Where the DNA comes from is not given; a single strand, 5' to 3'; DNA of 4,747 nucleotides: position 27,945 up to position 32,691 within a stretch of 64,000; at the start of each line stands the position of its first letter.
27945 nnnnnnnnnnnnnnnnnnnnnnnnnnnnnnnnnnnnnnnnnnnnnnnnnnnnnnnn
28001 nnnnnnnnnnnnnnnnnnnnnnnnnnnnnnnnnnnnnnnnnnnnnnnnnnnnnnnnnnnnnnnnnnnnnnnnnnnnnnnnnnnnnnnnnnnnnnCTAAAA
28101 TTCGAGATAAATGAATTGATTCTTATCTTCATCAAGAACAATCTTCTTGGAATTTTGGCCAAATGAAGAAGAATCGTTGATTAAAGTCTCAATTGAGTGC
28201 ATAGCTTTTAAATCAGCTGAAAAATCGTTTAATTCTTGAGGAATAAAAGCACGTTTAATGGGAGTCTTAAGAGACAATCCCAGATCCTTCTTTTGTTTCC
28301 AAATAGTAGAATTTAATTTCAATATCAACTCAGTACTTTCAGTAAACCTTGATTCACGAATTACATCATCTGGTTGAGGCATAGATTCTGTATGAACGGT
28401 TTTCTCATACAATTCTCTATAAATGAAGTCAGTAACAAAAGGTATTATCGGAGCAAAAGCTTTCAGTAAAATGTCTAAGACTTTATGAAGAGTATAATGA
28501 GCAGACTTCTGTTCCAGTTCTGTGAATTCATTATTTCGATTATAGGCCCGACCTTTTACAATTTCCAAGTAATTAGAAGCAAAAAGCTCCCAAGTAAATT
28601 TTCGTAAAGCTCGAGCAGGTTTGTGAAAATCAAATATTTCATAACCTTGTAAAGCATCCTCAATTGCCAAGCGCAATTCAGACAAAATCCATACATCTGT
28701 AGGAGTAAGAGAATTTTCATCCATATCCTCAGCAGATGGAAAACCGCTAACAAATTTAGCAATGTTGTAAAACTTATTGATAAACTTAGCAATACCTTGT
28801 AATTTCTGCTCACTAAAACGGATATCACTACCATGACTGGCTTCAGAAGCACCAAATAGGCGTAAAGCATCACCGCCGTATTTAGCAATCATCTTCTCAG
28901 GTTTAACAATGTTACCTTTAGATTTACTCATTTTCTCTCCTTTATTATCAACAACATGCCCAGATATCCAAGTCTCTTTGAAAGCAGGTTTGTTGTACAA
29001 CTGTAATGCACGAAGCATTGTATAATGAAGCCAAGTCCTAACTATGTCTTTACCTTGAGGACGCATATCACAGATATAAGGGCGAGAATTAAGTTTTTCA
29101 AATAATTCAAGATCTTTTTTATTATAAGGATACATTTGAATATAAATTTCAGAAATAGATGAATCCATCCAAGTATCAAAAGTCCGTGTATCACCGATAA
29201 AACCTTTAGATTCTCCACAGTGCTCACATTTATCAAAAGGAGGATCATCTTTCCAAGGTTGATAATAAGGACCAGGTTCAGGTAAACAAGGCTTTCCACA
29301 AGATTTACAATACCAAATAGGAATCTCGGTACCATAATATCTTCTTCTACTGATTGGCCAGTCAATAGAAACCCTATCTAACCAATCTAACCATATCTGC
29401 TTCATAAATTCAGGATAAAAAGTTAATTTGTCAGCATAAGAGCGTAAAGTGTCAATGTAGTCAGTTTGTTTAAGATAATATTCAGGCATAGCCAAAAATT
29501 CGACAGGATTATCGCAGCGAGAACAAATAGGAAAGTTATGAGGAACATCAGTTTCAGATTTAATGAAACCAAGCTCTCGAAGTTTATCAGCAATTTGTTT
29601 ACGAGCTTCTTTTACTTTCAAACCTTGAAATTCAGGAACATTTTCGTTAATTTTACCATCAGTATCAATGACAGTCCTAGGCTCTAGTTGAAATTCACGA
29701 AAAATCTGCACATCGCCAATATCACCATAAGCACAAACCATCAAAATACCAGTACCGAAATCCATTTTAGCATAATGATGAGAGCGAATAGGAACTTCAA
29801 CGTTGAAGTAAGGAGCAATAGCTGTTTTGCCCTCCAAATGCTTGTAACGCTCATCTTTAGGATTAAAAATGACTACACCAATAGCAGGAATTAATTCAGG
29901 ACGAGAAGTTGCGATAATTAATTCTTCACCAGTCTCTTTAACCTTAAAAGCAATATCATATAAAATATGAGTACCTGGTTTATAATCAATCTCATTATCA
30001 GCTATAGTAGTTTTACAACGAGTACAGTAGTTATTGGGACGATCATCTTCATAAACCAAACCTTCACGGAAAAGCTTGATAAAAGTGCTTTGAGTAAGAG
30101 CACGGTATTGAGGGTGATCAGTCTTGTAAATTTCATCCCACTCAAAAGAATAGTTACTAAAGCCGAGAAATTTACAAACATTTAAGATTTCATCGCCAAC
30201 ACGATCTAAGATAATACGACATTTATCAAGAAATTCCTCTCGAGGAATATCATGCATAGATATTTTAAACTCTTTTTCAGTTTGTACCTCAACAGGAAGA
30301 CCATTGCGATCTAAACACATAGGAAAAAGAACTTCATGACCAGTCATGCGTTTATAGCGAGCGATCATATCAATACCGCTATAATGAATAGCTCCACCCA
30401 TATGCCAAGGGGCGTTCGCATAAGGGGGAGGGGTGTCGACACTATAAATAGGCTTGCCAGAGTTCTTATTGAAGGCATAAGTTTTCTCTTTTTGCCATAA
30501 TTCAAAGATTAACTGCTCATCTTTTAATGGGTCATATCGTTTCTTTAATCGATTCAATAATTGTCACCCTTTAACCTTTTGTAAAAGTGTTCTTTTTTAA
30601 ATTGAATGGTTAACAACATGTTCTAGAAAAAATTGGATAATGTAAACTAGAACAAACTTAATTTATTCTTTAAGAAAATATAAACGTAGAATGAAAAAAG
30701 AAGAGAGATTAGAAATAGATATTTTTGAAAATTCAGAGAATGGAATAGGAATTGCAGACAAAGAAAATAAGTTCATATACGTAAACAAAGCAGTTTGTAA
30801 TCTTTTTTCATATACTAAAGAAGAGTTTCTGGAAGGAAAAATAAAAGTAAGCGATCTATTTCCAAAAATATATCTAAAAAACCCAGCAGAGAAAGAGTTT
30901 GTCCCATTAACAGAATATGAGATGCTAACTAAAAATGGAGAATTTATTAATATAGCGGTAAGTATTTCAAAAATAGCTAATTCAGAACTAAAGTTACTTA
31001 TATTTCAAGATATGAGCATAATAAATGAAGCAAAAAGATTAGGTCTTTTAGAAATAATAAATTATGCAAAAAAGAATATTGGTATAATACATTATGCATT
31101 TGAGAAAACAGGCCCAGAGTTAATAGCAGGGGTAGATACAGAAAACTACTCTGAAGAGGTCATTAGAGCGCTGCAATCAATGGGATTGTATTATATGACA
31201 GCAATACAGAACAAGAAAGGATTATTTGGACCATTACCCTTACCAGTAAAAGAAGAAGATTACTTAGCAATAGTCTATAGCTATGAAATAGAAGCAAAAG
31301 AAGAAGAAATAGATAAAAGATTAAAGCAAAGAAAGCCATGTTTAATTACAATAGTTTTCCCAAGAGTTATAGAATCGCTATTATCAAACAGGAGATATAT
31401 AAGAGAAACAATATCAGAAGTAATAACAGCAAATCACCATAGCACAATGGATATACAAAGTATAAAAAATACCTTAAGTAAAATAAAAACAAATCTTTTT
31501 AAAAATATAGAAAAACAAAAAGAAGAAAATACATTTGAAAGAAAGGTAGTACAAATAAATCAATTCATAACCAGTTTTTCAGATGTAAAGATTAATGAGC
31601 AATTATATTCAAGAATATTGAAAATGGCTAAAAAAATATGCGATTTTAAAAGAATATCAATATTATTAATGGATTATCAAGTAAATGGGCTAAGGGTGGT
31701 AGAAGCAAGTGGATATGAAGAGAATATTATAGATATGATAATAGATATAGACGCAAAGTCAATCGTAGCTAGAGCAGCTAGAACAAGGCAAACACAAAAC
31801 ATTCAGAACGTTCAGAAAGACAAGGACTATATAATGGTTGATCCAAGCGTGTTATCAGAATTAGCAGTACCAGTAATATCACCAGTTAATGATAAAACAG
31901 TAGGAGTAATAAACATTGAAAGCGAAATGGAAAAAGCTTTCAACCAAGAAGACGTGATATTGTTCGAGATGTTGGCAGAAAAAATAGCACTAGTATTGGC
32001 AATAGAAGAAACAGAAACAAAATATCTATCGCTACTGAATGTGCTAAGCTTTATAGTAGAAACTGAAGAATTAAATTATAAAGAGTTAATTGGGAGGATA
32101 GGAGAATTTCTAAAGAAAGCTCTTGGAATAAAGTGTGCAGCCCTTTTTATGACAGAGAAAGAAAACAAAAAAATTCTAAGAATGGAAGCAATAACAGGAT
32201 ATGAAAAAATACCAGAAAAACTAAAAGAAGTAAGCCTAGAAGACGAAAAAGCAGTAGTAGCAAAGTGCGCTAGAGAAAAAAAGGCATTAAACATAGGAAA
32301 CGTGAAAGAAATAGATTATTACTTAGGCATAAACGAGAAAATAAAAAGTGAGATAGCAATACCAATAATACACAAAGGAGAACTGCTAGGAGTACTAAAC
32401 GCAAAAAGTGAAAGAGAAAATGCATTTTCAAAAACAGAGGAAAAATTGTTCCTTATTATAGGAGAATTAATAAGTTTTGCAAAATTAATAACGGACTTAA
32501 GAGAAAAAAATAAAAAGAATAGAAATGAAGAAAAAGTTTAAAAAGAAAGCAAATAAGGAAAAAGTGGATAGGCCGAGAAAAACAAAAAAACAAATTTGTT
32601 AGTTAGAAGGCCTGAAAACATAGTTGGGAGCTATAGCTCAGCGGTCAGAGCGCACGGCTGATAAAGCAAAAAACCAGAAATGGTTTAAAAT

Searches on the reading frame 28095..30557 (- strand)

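Call 70: search_protein_families(library=pfam, proteins=[window:28095-30557:-], max_evalue=0.00001)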
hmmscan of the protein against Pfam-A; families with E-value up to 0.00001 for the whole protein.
window:28095-30557:- (820 aa): 3 families
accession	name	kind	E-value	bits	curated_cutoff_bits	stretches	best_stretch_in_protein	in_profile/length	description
PF00133.28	tRNA-synt_1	-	1.6e-71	241.7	22.7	1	17-582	2-414/414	tRNA synthetases class I (I, L, M and V)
PF09334.17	tRNA-synt_1g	-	4.9e-31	108.3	20.1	2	40-191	3-136/391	tRNA synthetases class I (M)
PF08264.19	Anticodon_1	-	1.4e-28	100.1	25.1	1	621-768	1-145/148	Anticodon-binding domain of tRNA ligase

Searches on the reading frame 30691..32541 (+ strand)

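Call 70: search_protein_families(library=pfam, proteins=[window:30691-32541:+], max_evalue=0.00001)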
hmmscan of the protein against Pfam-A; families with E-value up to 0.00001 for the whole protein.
window:30691-32541:+ (616 aa): 4 families
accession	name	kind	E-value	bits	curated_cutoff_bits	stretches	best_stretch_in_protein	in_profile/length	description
PF13185.12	GAF_2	-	6.9e-25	88.3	28.6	2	462-597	3-134/136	GAF domain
PF01590.32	GAF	-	1.7e-21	77.6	22.4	2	303-435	3-132/133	GAF domain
PF13492.12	GAF_3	-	4.8e-14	53.3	27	1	303-436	3-127/129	GAF domain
PF13426.13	PAS_9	-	1.2e-07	32.4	27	1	17-109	2-102/103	PAS domain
